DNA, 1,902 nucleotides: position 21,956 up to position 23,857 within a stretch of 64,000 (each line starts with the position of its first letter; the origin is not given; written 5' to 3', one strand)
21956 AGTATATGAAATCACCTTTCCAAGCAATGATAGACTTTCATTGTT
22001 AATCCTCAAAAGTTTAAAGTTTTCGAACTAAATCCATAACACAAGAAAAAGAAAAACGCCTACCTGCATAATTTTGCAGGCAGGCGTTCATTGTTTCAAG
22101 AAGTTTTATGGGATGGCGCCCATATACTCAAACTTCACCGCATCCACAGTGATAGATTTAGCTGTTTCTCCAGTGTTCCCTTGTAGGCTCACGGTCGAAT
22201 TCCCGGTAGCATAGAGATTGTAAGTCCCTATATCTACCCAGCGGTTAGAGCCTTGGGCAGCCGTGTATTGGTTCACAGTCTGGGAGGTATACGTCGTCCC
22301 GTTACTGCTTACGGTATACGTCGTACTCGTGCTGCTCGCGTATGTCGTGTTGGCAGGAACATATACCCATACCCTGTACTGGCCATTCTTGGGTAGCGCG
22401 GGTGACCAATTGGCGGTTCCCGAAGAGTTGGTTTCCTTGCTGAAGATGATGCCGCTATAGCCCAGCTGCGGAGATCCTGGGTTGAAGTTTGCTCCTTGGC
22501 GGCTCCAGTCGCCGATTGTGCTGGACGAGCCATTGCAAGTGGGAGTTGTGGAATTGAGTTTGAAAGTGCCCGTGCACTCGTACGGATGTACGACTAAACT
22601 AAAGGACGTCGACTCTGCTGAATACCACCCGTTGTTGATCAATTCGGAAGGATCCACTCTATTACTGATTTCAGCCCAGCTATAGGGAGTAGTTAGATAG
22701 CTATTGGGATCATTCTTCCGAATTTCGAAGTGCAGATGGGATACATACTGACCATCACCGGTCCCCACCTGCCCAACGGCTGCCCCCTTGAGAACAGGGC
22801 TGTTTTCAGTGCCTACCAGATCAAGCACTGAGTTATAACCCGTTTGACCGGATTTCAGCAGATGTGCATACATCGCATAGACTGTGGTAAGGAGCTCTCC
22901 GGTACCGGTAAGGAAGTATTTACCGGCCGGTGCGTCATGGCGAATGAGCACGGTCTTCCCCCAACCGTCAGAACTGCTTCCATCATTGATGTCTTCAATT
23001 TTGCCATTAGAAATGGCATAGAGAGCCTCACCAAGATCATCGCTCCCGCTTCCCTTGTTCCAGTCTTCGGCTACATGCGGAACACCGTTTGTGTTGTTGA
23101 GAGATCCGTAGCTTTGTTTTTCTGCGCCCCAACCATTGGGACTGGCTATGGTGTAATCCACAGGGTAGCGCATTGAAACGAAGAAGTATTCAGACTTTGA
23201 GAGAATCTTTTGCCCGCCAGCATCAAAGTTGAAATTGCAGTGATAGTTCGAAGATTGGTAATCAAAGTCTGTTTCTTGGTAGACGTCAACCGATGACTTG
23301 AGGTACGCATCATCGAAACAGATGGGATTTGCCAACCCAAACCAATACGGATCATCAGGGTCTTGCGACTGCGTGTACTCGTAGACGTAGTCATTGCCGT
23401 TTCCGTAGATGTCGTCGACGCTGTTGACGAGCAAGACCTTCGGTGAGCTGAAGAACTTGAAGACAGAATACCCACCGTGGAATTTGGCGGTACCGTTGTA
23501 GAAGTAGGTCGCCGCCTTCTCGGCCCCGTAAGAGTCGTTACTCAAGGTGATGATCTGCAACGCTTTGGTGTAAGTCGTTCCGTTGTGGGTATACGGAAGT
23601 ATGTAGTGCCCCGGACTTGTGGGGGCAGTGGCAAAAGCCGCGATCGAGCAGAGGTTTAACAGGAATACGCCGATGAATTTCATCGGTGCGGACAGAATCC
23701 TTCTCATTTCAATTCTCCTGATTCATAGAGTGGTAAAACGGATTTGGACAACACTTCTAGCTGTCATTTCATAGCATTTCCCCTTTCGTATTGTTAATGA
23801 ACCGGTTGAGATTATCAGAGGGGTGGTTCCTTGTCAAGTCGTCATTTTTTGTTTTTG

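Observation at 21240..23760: Low-GC islet with two convergent genes: a small membrane-anchored protein (about 33% GC) and a secreted M23 peptidase with a Thr/Ser/Asn-rich tail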

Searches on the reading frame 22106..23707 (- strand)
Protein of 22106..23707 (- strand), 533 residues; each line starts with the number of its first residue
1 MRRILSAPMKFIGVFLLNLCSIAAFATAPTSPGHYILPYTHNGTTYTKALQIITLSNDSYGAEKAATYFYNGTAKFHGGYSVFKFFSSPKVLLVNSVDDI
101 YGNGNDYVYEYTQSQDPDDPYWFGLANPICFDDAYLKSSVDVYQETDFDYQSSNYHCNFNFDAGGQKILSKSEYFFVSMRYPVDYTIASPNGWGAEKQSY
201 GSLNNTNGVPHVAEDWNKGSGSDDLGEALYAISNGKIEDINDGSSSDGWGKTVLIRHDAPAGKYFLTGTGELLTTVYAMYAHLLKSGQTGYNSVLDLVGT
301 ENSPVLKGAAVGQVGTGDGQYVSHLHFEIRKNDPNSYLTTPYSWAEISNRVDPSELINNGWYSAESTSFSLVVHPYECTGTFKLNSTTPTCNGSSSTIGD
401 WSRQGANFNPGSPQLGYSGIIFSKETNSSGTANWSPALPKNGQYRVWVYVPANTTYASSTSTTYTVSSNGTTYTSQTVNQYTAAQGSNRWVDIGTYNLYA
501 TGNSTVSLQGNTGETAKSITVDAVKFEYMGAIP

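Call 3: search_protein_families(library=pfam, proteins=[window:22106-23707:-], max_evalue=0.1)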
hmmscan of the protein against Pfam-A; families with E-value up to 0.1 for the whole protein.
window:22106-23707:- (533 aa): 3 families
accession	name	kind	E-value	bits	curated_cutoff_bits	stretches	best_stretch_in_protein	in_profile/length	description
PF25275.1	Golvesin_C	-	1.6e-15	57.8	31.6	1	414-527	26-131/132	Golvesin C-terminal domain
PF01551.29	Peptidase_M23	-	9.2e-07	29.4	28.7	1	226-333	13-91/96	Peptidase family M23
PF16871.11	DUF5077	-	0.021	15.4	24.6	1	425-522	18-113/122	Domain of unknown function (DUF5077)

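Call 13: find_homologous_proteins(query=window:22106-23707:-, max_evalue=0.00001)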
Query window:22106-23707:- (533 aa): 24 proteins with E <= 0.00001 among 8000 candidates.
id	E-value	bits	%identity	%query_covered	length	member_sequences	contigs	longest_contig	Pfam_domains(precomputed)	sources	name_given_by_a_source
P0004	0.0e+0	1223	100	100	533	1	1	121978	PF01551.30,PF25275.2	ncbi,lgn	-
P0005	1.4e-194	666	82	66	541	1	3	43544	PF01551.30,PF25275.2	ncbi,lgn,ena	-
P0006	8.4e-194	663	82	66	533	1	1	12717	PF01551.30,PF25275.2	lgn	-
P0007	2.2e-189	649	56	100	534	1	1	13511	PF01551.30,PF25275.2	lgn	-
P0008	3.2e-128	447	58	66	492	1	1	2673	PF25275.2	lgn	-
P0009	6.4e-120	419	48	77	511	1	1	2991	PF01551.30,PF25275.2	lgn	-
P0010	3.5e-116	407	42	100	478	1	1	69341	PF25275.2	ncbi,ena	-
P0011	7.3e-116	406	55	66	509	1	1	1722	PF01551.30,PF25275.2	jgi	-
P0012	1.0e-115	406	54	67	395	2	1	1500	PF01551.30,PF25275.2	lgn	-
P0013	9.6e-115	402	53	66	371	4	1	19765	PF01551.30,PF25275.2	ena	-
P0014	6.3e-112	393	54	66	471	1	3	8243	PF01551.30,PF25275.2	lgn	-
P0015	1.1e-110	389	53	67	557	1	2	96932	PF01551.30,PF25275.2,PF18998.7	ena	-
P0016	1.4e-108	382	53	67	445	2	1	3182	PF01551.30,PF25275.2,PF18998.7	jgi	jgi:hypothetical protein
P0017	3.4e-108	381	52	67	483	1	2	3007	PF01551.30,PF25275.2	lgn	-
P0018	7.5e-105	370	54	66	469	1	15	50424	PF25275.2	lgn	-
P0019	4.0e-95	338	54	64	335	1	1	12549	PF01551.30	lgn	-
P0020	2.1e-88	315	47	66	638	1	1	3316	PF01551.30,PF25275.2,PF14339.13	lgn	-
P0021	3.0e-74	269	46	65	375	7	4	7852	PF01551.30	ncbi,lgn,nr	ncbi:MAG: M23 family metallopeptidase [Candidatus Pacebacteria bacterium]|nr:M23 family metallopepti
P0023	2.7e-51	193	40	62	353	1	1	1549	PF01551.30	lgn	-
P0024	1.2e-44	171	54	30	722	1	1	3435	PF01551.30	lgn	-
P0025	8.2e-17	79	31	58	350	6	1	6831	PF01551.30,PF25275.2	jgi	jgi:hypothetical protein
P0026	7.5e-16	76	29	59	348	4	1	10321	PF01551.30,PF25275.2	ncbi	-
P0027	4.6e-13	67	28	59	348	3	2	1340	PF01551.30,PF25275.2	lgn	-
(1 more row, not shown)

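Call 14: find_encoding_contigs(protein=P0007, flank=6000, max_places=2)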
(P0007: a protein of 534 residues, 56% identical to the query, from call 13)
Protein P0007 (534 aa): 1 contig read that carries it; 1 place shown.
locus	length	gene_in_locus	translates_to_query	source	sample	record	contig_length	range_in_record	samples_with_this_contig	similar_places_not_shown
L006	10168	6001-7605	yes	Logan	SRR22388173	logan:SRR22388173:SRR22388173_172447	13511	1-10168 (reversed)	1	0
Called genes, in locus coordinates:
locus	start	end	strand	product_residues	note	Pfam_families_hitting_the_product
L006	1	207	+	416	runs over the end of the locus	-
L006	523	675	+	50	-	PF12647:RNHCP (weak)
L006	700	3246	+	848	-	PF00690:Cation_ATPase_N, PF00122:E1-E2_ATPase, PF00702:Hydrolase, PF13246:Cation_ATPase, PF00689:Cation_ATPase_C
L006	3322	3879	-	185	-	-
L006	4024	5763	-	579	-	PF07973:tRNA_SAD, PF00587:tRNA-synt_2b, PF03129:HGTP_anticodon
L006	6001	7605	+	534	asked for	PF01551:Peptidase_M23 (weak), PF25275:Golvesin_C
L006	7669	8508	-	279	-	-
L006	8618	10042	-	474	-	PF13196:DUF4012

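Call 15: find_encoding_contigs(protein=P0010, flank=6000, max_places=2)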
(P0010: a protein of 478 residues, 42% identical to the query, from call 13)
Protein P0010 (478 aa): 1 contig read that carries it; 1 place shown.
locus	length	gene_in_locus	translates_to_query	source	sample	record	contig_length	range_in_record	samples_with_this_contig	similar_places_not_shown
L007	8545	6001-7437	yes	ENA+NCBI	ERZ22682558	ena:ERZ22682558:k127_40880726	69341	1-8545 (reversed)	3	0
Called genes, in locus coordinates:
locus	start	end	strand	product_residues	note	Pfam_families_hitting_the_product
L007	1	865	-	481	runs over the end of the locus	PF01425:Amidase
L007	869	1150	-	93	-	PF02686:GatC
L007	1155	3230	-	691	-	PF22745:Nlig-Ia, PF01653:DNA_ligase_aden, PF03120:OB_DNA_ligase, PF12826:HHH_2, PF00533:BRCT, PF12738:PTCB-BRCT (weak)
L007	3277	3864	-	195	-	PF07963:N_methyl (weak)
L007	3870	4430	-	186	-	-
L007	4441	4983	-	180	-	PF07963:N_methyl (weak)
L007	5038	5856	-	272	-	PF06750:A24_N_bact, PF01478:Peptidase_A24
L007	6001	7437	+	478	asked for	PF25275:Golvesin_C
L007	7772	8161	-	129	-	PF07963:N_methyl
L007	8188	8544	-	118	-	?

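Call 16: find_encoding_contigs(protein=P0015, flank=6000, max_places=2)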
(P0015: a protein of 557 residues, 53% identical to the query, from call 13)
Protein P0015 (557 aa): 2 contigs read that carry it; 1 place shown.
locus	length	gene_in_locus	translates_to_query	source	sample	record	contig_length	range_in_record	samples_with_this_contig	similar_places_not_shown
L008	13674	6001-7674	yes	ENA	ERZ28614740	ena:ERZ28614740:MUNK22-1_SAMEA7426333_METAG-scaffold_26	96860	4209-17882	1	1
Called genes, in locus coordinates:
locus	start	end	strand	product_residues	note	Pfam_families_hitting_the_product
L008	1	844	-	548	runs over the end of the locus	PF01476:LysM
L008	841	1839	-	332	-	-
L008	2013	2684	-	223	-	-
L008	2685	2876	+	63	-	-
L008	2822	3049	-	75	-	-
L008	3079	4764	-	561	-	PF13529:Peptidase_C39_2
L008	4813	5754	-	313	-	-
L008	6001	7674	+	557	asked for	PF01551:Peptidase_M23 (faint), PF18998:Flg_new_2 (weak), PF25275:Golvesin_C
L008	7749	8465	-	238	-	-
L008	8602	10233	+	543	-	PF03816:LytR_cpsA_psr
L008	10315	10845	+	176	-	PF01195:Pept_tRNA_hydro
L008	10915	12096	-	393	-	PF07690:MFS_1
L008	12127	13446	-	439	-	PF01336:tRNA_anti-codon, PF00152:tRNA-synt_2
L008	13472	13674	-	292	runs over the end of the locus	PF02401:LYTB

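Call 17: find_encoding_contigs(protein=P0018, flank=6000, max_places=2)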
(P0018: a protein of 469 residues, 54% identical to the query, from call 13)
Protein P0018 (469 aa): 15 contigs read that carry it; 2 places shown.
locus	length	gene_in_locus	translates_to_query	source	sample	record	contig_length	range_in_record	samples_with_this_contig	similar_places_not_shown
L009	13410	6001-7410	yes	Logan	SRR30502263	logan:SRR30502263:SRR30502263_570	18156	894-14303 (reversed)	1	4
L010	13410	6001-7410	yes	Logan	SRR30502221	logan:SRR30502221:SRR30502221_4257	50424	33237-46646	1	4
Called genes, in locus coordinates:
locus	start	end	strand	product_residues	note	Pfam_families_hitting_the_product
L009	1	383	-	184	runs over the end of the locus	PF13238:AAA_18, PF13207:AAA_17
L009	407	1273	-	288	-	PF22778:VCPO_2nd (faint), PF01569:PAP2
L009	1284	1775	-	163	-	PF00186:DHFR_1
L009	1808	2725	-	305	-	PF00303:Thymidylat_synt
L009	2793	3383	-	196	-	PF06559:DCD_N (weak), PF22769:DCD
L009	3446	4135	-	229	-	PF00687:Ribosomal_L1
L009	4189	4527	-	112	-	-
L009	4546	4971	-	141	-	PF03946:Ribosomal_L11_N, PF00298:Ribosomal_L11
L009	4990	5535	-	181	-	PF02357:NusG, PF00467:KOW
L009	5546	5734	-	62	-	PF00584:SecE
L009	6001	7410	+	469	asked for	PF25275:Golvesin_C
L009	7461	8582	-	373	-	-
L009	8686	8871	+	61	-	-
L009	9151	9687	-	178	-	-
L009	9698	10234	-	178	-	-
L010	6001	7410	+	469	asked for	PF25275:Golvesin_C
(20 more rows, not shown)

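Call 22: find_related_loci(query=A2, collection=genome_contigs, flank=6000)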
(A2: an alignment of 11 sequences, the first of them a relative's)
Query A2 (533 aa) in genome_contigs; peptide patterns used: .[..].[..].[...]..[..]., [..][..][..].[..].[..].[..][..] (x = any residue, [..] = any of these).
32 stretches matched a pattern; 11 encode a relative of the query (tblastn E <= 1e-3); 11 distinct loci.
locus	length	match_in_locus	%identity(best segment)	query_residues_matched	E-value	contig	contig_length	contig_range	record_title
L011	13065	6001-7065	82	180-533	0e+0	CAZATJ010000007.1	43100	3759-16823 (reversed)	MAG TPA_asm: uncultured Bdellovibrionales bacterium isolate ERP113451_co3_238 genome assembly, contig: NODE_481_length_4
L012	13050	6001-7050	57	180-532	4e-122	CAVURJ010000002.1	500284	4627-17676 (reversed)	MAG: Candidatus Moranbacteria bacterium isolate MFD09730.bin.1.17 genome assembly, contig: contig_29309, whole genome sh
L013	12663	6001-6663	27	300-526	7e-11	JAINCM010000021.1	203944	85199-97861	MAG: Chloroflexus sp. isolate BIN1 3501, whole genome shotgun sequence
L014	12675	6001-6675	24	304-533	9e-10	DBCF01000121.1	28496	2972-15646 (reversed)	MAG TPA_asm: Roseiflexaceae bacterium UBA965 UBA965_contig_25739, whole genome shotgun sequence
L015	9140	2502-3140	24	308-526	1e-8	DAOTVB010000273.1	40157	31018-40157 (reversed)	MAG TPA_asm: Chloroflexaceae bacterium isolate F7_114 k211_187263, whole genome shotgun sequence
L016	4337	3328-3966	24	308-526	3e-8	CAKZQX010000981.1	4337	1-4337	MAG TPA_asm: uncultured Chloroflexaceae bacterium isolate SRR4030105_bin.95_CONCOCT_v1.1_MAG genome assembly, contig: ER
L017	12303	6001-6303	28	423-526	8e-8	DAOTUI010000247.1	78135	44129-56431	MAG TPA_asm: Chloroflexaceae bacterium isolate F17_50 k129_1804454, whole genome shotgun sequence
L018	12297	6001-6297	32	426-530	9e-7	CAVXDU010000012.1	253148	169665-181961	MAG: uncultured Chloroflexia bacterium isolate MFD02242.bin.2.271 genome assembly, contig: contig_8311, whole genome sho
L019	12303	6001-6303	35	432-526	2e-6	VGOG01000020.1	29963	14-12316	MAG: Chloroflexi bacterium isolate K_DeepCast_250m_m2_317 K_DeepCast_250m_m2_317_Ga0194125_10002560, whole genome shotgu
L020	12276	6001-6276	25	431-527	4e-6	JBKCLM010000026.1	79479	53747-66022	MAG: Chloroflexota bacterium isolate samp_450_semibin_629 samp_450_93512, whole genome shotgun sequence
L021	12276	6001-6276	29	431-527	1e-5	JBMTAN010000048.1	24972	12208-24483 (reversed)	MAG: Roseiflexaceae bacterium isolate LKB_V5_S17_100percent_par_LKB_V5_S17_metabat.28 NODE_1452_length_24972_cov_9.60236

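Call 23: find_related_loci(query=A2, collection=metagenome_contigs, flank=5000)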
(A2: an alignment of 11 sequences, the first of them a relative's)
Query A2 (533 aa) in metagenome_contigs; peptide patterns used: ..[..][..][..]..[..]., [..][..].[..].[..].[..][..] (x = any residue, [..] = any of these).
196 stretches matched a pattern; 6 encode a relative of the query (tblastn E <= 1e-3); 6 distinct loci.
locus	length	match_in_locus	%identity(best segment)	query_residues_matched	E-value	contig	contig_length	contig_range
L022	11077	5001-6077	53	175-532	1e-117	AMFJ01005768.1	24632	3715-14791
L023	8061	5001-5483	31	377-533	7e-16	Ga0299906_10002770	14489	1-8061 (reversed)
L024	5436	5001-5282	30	222-340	2e-5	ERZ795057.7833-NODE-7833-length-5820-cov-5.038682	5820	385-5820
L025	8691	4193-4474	30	222-340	2e-5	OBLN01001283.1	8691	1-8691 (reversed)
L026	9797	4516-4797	28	222-340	5e-5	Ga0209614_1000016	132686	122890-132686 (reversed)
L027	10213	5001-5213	33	248-340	5e-5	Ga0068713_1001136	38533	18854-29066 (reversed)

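Call 32: search_protein_families(library=ncbifam, proteins=[window:22106-23707:-], max_evalue=0.1)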
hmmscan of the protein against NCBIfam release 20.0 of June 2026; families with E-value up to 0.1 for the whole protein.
window:22106-23707:- (533 aa): 0 families

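Call 54: find_encoding_contigs(protein=P0013, flank=5000, max_places=1)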
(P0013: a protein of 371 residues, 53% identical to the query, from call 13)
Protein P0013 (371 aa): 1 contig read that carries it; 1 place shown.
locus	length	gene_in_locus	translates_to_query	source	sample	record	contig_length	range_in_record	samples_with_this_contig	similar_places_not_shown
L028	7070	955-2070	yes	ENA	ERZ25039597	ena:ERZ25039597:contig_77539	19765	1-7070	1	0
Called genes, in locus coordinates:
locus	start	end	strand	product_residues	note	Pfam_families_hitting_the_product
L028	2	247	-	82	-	?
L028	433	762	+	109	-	-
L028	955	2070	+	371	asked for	PF01551:Peptidase_M23 (faint), PF25275:Golvesin_C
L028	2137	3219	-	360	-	-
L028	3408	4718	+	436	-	PF18998:Flg_new_2, PF01551:Peptidase_M23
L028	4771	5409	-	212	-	-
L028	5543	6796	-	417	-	PF13644:DKNYY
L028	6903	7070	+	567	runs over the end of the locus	PF01558:POR, PF01855:POR_N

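Call 58: predict_structure(alignment_id=A2)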
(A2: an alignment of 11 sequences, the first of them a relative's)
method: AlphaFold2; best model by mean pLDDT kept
length: 533 residues; sequences in the alignment: 11
mean_pLDDT: 44.4   pTM: 0.38
mean pLDDT of the five models: 44.4, 42.9, 42.5, 38.2, 38.2
residues with pLDDT >= 90: 16; 70-90: 77; 50-70: 90; < 50: 350
segments of 3 or more residues with pLDDT < 50: 1-41, 46-233, 243-250, 259-276, 288-291, 293-295, 307-368, 377-380, 406-419
pLDDT, mean of each block of 10 residues (from residue 1): 34 35 23 38 45 35 39 39 27 24 22 26 21 24 23 23 21 19 23 23 29 24 28 54 44 54 36 47 49 51 56 35 37 31 27 25 39 55 73 65 55 40 72 75 82 57 87 87 67 88 80 62 72 75
secondary structure, 60 per line:
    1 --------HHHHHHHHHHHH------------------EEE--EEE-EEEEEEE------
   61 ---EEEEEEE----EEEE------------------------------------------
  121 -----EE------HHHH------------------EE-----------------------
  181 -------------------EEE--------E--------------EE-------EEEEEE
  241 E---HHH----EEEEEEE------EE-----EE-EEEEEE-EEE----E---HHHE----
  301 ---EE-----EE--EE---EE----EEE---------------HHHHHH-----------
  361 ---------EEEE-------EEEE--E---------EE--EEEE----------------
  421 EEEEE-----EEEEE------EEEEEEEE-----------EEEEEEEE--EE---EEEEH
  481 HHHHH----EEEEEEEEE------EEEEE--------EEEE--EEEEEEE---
elements in order: H9-20 E39-41 E44-46 E48-54 E64-70 E75-78 H134-137 E200-202 E235-241 E252-258 E275-280 E282-284 E326-328 H344-349 E370-373 E381-384 E401-404 E421-425 E431-435 E442-449 E461-468 E476-479 H480-485 E490-498 E505-509 E518-521 E524-530

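Call 68: search_solved_structures(query=A2, max_evalue=0.01, show_alignments=2)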
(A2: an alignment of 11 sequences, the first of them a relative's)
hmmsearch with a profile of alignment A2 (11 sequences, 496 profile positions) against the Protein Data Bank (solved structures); distinct sequences matched with E-value up to 0.01: 0.
